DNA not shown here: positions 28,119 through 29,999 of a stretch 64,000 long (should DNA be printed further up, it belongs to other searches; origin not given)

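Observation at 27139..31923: Four-gene envelope operon with translationally coupled ATGA overlaps, bracketed by paralogous lipoproteins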

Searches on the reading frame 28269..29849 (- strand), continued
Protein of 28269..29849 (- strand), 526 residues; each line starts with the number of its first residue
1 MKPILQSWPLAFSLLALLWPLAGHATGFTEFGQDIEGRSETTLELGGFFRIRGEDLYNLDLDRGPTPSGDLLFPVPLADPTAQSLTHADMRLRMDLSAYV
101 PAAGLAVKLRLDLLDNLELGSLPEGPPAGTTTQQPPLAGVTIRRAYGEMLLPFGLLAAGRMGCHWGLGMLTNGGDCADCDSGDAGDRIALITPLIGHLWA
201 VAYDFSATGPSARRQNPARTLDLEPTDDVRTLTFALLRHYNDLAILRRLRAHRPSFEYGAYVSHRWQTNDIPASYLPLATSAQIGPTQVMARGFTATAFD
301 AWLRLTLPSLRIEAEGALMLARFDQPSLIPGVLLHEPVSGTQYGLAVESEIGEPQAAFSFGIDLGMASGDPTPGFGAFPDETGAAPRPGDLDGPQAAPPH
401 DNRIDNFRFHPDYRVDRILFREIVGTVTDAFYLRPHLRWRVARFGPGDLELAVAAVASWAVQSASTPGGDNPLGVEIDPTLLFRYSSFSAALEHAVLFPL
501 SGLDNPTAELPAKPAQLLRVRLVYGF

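Call 27: find_encoding_contigs(protein=P0207, flank=10000, max_places=2)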
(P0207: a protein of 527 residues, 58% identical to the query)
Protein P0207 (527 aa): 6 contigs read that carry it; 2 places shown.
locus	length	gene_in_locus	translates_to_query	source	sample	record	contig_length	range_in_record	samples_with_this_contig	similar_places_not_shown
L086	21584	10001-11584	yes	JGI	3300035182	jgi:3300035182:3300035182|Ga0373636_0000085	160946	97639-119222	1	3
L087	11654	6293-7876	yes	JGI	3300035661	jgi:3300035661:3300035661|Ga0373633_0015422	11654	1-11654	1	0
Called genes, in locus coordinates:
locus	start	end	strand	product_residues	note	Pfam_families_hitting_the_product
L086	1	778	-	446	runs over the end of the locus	PF00595:PDZ, PF13180:PDZ_2, PF17820:PDZ_6, PF02517:Rce1-like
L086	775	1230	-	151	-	PF01643:Acyl-ACP_TE, PF13279:4HBT_2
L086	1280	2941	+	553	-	PF03190:Thioredox_DsbH, PF00085:Thioredoxin (weak), PF13098:Thioredoxin_2, PF13899:Thioredoxin_7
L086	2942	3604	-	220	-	PF10067:DUF2306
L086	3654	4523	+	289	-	PF12146:Hydrolase_4, PF00561:Abhydrolase_1, PF00975:Thioesterase (faint), PF12697:Abhydrolase_6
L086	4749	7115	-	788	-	PF00580:UvrD-helicase, PF01443:Viral_helicase1 (faint), PF13245:AAA_19, PF13087:AAA_12 (faint), PF13361:UvrD_C, PF13538:UvrD_C_2, PF21196:PcrA_UvrD_tudor (weak)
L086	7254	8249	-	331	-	PF07879:PHB_acc_N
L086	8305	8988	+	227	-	-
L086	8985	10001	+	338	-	PF12146:Hydrolase_4, PF00561:Abhydrolase_1, PF12697:Abhydrolase_6, PF08386:Abhydrolase_4 (faint)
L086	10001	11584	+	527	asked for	-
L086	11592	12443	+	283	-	-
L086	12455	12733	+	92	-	-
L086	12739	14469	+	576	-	PF00501:AMP-binding, PF23562:AMP-binding_C_3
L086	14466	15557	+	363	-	PF07167:PhaC_N, PF00561:Abhydrolase_1, PF12146:Hydrolase_4 (faint)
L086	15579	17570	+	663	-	-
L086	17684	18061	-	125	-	PF13453:Zn_ribbon_TFIIB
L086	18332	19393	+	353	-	PF00106:adh_short (faint), PF04321:RmlD_sub_bind, PF01073:3Beta_HSD, PF01370:Epimerase, PF02719:Polysacc_synt_2, PF07993:NAD_binding_4, PF08659:KR (weak), PF16363:GDP_Man_Dehyd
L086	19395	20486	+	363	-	PF13524:Glyco_trans_1_2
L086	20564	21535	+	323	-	PF01073:3Beta_HSD, PF01370:Epimerase, PF04321:RmlD_sub_bind, PF07993:NAD_binding_4 (faint), PF16363:GDP_Man_Dehyd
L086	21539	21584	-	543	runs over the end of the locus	-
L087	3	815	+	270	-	?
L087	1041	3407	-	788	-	PF00580:UvrD-helicase, PF01443:Viral_helicase1 (faint), PF13245:AAA_19, PF13087:AAA_12 (faint), PF13361:UvrD_C, PF13538:UvrD_C_2, PF21196:PcrA_UvrD_tudor (weak)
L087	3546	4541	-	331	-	PF07879:PHB_acc_N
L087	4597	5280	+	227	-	-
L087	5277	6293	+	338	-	PF12146:Hydrolase_4, PF00561:Abhydrolase_1, PF12697:Abhydrolase_6, PF08386:Abhydrolase_4 (faint)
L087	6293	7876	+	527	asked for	-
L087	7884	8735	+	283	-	-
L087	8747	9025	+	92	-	-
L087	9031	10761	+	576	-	PF00501:AMP-binding, PF23562:AMP-binding_C_3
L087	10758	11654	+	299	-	?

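Call 35: predict_structure(alignment_id=A3)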
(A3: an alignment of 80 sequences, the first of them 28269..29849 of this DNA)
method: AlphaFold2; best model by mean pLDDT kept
length: 526 residues; sequences in the alignment: 80
mean_pLDDT: 86.6   pTM: 0.84
mean pLDDT of the five models: 86.6, 85.2, 83.0, 82.0, 78.9
residues with pLDDT >= 90: 325; 70-90: 129; 50-70: 47; < 50: 25
segments of 3 or more residues with pLDDT < 50: 1-3, 19-29, 173-182
pLDDT, mean of each block of 10 residues (from residue 1): 51 60 38 84 96 96 92 89 91 95 95 86 59 68 91 93 66 44 75 91 81 80 88 92 89 95 93 83 85 94 95 95 91 92 96 94 96 87 87 86 89 83 92 98 97 98 96 98 97 98 95 98 97
secondary structure, 60 per line:
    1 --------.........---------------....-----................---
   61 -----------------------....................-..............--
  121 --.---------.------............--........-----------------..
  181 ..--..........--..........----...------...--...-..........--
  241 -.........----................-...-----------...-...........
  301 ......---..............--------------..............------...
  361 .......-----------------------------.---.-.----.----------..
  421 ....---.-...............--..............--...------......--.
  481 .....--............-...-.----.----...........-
elements in order: H9-17 H33-36 E42-57 E84-100 E105-118 E140-151 E154-161 H179-182 E185-194 E197-206 E211-213 E220-222 E229-238 H242-250 E255-270 E290-306 E310-323 E338-351 E358-367 H419-424 E430-444 E447-460 E472-477 E480-485 E488-499 E515-525

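Call 39: fold_search(model_id=the predicted structure, library=pdb)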
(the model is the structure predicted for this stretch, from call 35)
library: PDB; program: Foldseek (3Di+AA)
matches with E <= 10: 879; with E <= 0.001: 261
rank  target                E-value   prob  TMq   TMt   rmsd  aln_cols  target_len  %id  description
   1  4azl_A                7.5e-15  1.00  0.51  0.62   8.3       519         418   11  In meso structure of alginate transporter, AlgE, from Pseudomoas aeruginosa, PAO1, crystal form 2. (released 2013-07-03)
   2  4azl_B                1.3e-14  1.00  0.51  0.61   8.2       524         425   11  In meso structure of alginate transporter, AlgE, from Pseudomoas aeruginosa, PAO1, crystal form 2. (released 2013-07-03)
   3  4afk                  1.5e-14  1.00  0.49  0.59  10.7       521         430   11  In meso structure of alginate transporter, AlgE, from Pseudomonas aeruginosa, PAO1 (released 2013-02-06)
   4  5iyu                  4.3e-14  1.00  0.50  0.60   8.7       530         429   11  AlgE_CIM (released 2017-04-05)
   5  8q2o                  4.6e-14  1.00  0.51  0.57   8.5       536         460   10  Structure of alginate transporter AlgE from P. aeruginosa PAO1 by using Se-MAG for the the lipid cubic phase crystalliza (released 2024-05-15)
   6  8pz4                  7.4e-14  1.00  0.51  0.56   9.7       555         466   11  Structure of alginate transporter, AlgE, solved at wavelength 2.755 A (released 2023-10-25)
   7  4b61_A                1.1e-13  1.00  0.51  0.61   7.9       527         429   11  In meso structure of alginate transporter, AlgE, from Pseudomoas aeruginosa, PAO1. Crystal form 3. (released 2013-07-17)
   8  4xnl                  2.1e-13  1.00  0.49  0.59   9.7       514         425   11  X-ray structure of AlgE2 (released 2015-06-03)
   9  4b61_B                2.1e-13  1.00  0.49  0.57   8.8       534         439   10  In meso structure of alginate transporter, AlgE, from Pseudomoas aeruginosa, PAO1. Crystal form 3. (released 2013-07-17)
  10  5d5d                  2.6e-13  1.00  0.49  0.62   8.4       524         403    9  In meso in situ serial X-ray crystallography structure of AlgE at 100 K (released 2016-01-13)
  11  7acg                  3.4e-13  1.00  0.52  0.59   9.3       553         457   11  In meso structure of the alginate exporter, AlgE, from Pseudomonas aeruginosa in 9.8 monoacylglycerol (released 2020-12-16)
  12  4xnk                  5.5e-13  1.00  0.50  0.60   8.8       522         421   11  X-ray structure of AlgE1 (released 2015-06-03)
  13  3rbh_B                6.8e-13  1.00  0.49  0.58   8.8       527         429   10  Structure of alginate export protein AlgE from Pseudomonas aeruginosa (released 2011-07-27)
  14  3rbh_D                8.0e-13  1.00  0.47  0.57   8.5       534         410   10  Structure of alginate export protein AlgE from Pseudomonas aeruginosa (released 2011-07-27)
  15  3rbh_C                1.4e-12  1.00  0.46  0.56   8.6       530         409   10  Structure of alginate export protein AlgE from Pseudomonas aeruginosa (released 2011-07-27)
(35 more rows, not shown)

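Call 58: search_protein_families(library=ncbifam, proteins=[L086:12455-12733:+, L086:12739-14469:+, L086:14466-15557:+, L085:6898-7167:-, L085:5882-6895:-, L085:14632-15606:+, L003:2198-3874:+, L086:7254-8249:-], max_evalue=0.001)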
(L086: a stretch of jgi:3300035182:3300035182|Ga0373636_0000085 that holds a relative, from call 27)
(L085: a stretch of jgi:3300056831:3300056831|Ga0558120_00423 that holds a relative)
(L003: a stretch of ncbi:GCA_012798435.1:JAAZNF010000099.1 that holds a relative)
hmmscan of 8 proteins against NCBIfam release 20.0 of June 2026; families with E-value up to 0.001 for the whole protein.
L086:12455-12733:+ (92 aa): 0 families

L086:12739-14469:+ (576 aa): 99 families (the best 25 are shown)
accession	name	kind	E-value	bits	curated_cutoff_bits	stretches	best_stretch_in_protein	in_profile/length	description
NF038343.1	ligase_FadD11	exception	3.1e-79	266.9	950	2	327-576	327-582/585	fatty acid--CoA ligase FadD11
NF004837.0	PRK06187.1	subfamily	7.4e-66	222.5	476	1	37-479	30-455/531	long-chain-fatty-acid--CoA ligase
NF005801.1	PRK07656.1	equivalog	3.7e-62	210.6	657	1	36-471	22-428/500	FadD3 family acyl-CoA ligase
NF004114.0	PRK05605.1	equivalog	3.1e-58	197.5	766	1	40-483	59-506/575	long-chain-fatty-acid--CoA ligase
NF009232.0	PRK12582.1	subfamily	2.2e-52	178.1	777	1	35-576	75-614/624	acyl-CoA synthetase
NF041592.1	carboxyl_red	equivalog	8.6e-51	172.7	1300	1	36-576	73-620/1160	carboxylic acid reductase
NF009233.0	PRK12583.1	subfamily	6.1e-47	160.3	832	1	41-481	46-485/558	fatty acid CoA ligase family protein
NF006181.0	PRK08314.1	subfamily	1.5e-46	158.8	705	1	40-479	49-485/563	long-chain-fatty-acid--CoA ligase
NF005702.0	PRK07514.1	subfamily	6.9e-46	156.6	558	2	174-479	127-433/506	malonyl-CoA synthase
NF005857.1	PRK07786.1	exception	1.1e-45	156.1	733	1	39-482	33-449/513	fatty-acid--CoA ligase FadD5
NF005463.0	PRK07059.1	subfamily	9.1e-44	149.8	869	1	39-477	47-488/557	long-chain-fatty-acid--CoA ligase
TIGR01923.1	menE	equivalog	5e-42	144.3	330.15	1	42-479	1-381/442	o-succinylbenzoate--CoA ligase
NF006182.0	PRK08316.1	subfamily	2.8e-41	141.6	663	1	37-492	34-458/523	fatty acyl-CoA synthetase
NF006572.0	PRK09088.1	equivalog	4e-41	141.2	696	1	188-480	125-422/491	acyl-CoA synthetase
NF052269.1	Staph_lig_FadD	equivalog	1.7e-40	138.8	650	1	194-480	140-427/499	long-chain-fatty-acid--CoA ligase FadD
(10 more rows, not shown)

L086:14466-15557:+ (363 aa): 11 families
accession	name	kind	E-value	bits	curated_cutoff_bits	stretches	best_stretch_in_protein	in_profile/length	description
TIGR01836.1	PHA_synth_III_C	subfamily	7.3e-77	258.7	365.3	1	13-335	29-350/350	class III poly(R)-hydroxyalkanoic acid synthase subunit PhaC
TIGR01838.1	PHA_synth_I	subfamily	1.7e-47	162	622.65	1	18-318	160-461/532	class I poly(R)-hydroxyalkanoic acid synthase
TIGR01839.1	PHA_synth_II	subfamily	3.3e-19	68.4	855.4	1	19-289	188-459/560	class II poly(R)-hydroxyalkanoic acid synthase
NF005898.0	PRK07868.1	equivalog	4.7e-19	67.6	925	1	20-344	37-370/994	acyl-CoA synthetase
NF051488.1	bifunc_PcaDC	exception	1.6e-06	27.5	390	0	108-161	65-118/375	bifunctional 3-oxoadipate enol-lactonase/4-carboxymuconolactone decarboxylase PcaDC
NF052610.1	macro_16_ester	equivalog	4.2e-06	26.3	420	0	121-157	94-130/281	alpha/beta fold macrolide esterase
NF011457.0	PRK14875.1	equivalog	2.8e-05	23.3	307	0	108-154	185-231/372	acetoin dehydrogenase dihydrolipoyllysine-residue acetyltransferase subunit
NF053684.1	esterase_mleBCA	exception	4.5e-05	22.7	570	0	121-161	94-134/281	BCA family alpha/beta fold macrolide esterase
TIGR01738.1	bioH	equivalog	8.5e-05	22.3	206.95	0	113-161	57-105/245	pimeloyl-ACP methyl ester esterase BioH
NF041759.1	mac_hydro_EstT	equivalog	0.00013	21.2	450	0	122-155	94-127/278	macrolide hydrolase EstT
TIGR02427.1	protocat_pcaD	equivalog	0.00056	19.4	255.85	0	119-162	77-120/251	3-oxoadipate enol-lactonase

L085:6898-7167:- (89 aa): 0 families

L085:5882-6895:- (337 aa): 6 families
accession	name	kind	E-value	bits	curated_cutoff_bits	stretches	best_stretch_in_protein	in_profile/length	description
TIGR01836.1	PHA_synth_III_C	subfamily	2e-74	250.7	365.3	1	6-323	37-350/350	class III poly(R)-hydroxyalkanoic acid synthase subunit PhaC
TIGR01838.1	PHA_synth_I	subfamily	1.3e-41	142.7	622.65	1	37-304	188-459/532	class I poly(R)-hydroxyalkanoic acid synthase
NF005898.0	PRK07868.1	equivalog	5.6e-27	93.9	925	1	5-323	37-361/994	acyl-CoA synthetase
TIGR01839.1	PHA_synth_II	subfamily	1.4e-20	72.9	855.4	1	39-305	217-486/560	class II poly(R)-hydroxyalkanoic acid synthase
TIGR01738.1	bioH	equivalog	0.0005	19.8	206.95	0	250-293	179-222/245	pimeloyl-ACP methyl ester esterase BioH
TIGR01849.1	PHB_depoly_PhaZ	subfamily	0.00063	18.6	300.75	1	228-320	306-403/406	polyhydroxyalkanoate depolymerase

L085:14632-15606:+ (324 aa): 13 families
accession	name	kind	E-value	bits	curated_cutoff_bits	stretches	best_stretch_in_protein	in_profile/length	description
TIGR01836.1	PHA_synth_III_C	subfamily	3.8e-71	239.9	365.3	1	4-292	62-350/350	class III poly(R)-hydroxyalkanoic acid synthase subunit PhaC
TIGR01838.1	PHA_synth_I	subfamily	1.2e-39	136.1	622.65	1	3-276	187-462/532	class I poly(R)-hydroxyalkanoic acid synthase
NF005898.0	PRK07868.1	equivalog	1.9e-17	62.3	925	1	5-315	68-386/994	acyl-CoA synthetase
TIGR01839.1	PHA_synth_II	subfamily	7.9e-15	53.9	855.4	1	3-248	214-461/560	class II poly(R)-hydroxyalkanoic acid synthase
NF051488.1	bifunc_PcaDC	exception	4.6e-07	29.3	390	0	72-118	72-119/375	bifunctional 3-oxoadipate enol-lactonase/4-carboxymuconolactone decarboxylase PcaDC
TIGR01738.1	bioH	equivalog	4.9e-06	26.4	206.95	0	68-118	57-105/245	pimeloyl-ACP methyl ester esterase BioH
NF052610.1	macro_16_ester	equivalog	7.7e-06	25.5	420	0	78-114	94-130/281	alpha/beta fold macrolide esterase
TIGR02427.1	protocat_pcaD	equivalog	1.7e-05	24.3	255.85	0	222-277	187-241/251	3-oxoadipate enol-lactonase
NF011457.0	PRK14875.1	equivalog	7.2e-05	21.9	307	0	76-110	196-230/372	acetoin dehydrogenase dihydrolipoyllysine-residue acetyltransferase subunit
TIGR03611.1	RutD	equivalog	0.00015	21.3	238.5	0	222-276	192-245/258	pyrimidine utilization protein D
TIGR01250.1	pro_imino_pep_2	subfamily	0.00022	20.9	167.65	0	78-108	96-126/288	proline iminopeptidase-family hydrolase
NF041759.1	mac_hydro_EstT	equivalog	0.00026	20.3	450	0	76-111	91-126/278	macrolide hydrolase EstT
NF053684.1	esterase_mleBCA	exception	0.00044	19.5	570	0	77-118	93-134/281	BCA family alpha/beta fold macrolide esterase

L003:2198-3874:+ (558 aa): 6 families
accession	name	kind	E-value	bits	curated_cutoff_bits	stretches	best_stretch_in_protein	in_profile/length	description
TIGR01836.1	PHA_synth_III_C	subfamily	2.8e-68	230.5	365.3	1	184-503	18-336/350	class III poly(R)-hydroxyalkanoic acid synthase subunit PhaC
TIGR01838.1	PHA_synth_I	subfamily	7.1e-31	107.2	622.65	1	200-503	160-464/532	class I poly(R)-hydroxyalkanoic acid synthase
TIGR01839.1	PHA_synth_II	subfamily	3.5e-12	45.2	855.4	1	208-501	195-488/560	class II poly(R)-hydroxyalkanoic acid synthase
NF005898.0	PRK07868.1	equivalog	1e-05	23.5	925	1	213-511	48-356/994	acyl-CoA synthetase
TIGR02427.1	protocat_pcaD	equivalog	9.1e-05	22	255.85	0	446-513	186-250/251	3-oxoadipate enol-lactonase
TIGR01738.1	bioH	equivalog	0.00012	21.8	206.95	0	446-502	181-236/245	pimeloyl-ACP methyl ester esterase BioH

L086:7254-8249:- (331 aa): 1 family
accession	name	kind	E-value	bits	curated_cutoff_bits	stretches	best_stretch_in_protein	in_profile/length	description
TIGR01848.1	PHA_reg_PhaR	equivalog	2e-26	92.5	109.45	1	130-228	2-101/107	polyhydroxyalkanoate synthesis repressor PhaR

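Call 66: search_solved_structures(query=A3, max_evalue=10)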
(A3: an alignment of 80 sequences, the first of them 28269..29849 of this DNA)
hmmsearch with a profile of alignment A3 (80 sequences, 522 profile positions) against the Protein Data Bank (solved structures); distinct sequences matched with E-value up to 10: 0.
